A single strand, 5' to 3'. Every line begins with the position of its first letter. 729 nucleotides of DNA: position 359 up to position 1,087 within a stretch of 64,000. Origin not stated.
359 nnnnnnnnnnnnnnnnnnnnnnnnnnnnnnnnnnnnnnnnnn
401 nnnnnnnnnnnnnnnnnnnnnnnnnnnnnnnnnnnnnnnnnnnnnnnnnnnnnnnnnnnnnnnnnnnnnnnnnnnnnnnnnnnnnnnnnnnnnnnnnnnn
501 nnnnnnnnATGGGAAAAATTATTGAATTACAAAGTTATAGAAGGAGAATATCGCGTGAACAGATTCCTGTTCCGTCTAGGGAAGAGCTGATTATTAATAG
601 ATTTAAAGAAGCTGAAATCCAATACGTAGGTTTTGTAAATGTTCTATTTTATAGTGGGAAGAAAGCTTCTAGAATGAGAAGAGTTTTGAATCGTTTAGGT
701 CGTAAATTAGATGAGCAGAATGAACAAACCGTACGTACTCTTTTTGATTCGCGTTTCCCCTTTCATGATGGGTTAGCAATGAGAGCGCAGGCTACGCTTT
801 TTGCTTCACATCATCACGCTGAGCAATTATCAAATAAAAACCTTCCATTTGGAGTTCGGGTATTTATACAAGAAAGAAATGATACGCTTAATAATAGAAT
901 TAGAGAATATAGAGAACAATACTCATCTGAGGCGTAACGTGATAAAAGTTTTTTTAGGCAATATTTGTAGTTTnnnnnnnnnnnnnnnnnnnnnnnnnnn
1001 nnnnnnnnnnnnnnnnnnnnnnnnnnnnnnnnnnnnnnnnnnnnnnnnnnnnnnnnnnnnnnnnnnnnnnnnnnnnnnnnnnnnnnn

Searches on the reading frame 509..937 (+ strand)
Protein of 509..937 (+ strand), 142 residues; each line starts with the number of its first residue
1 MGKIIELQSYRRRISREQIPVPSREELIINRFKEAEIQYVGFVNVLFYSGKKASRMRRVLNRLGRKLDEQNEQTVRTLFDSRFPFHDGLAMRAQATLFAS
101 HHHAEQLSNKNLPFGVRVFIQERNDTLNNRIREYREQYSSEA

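Call 20: search_protein_families(library=pfam, proteins=[window:509-937:+], max_evalue=0.001)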
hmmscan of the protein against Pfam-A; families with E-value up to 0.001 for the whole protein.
window:509-937:+ (142 aa): 0 families

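Call 82: find_encoding_contigs(protein=window:509-937:+, flank=10000, max_places=1)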
Protein window:509-937:+ (142 aa): no gene with exactly this product is on record in the collection.
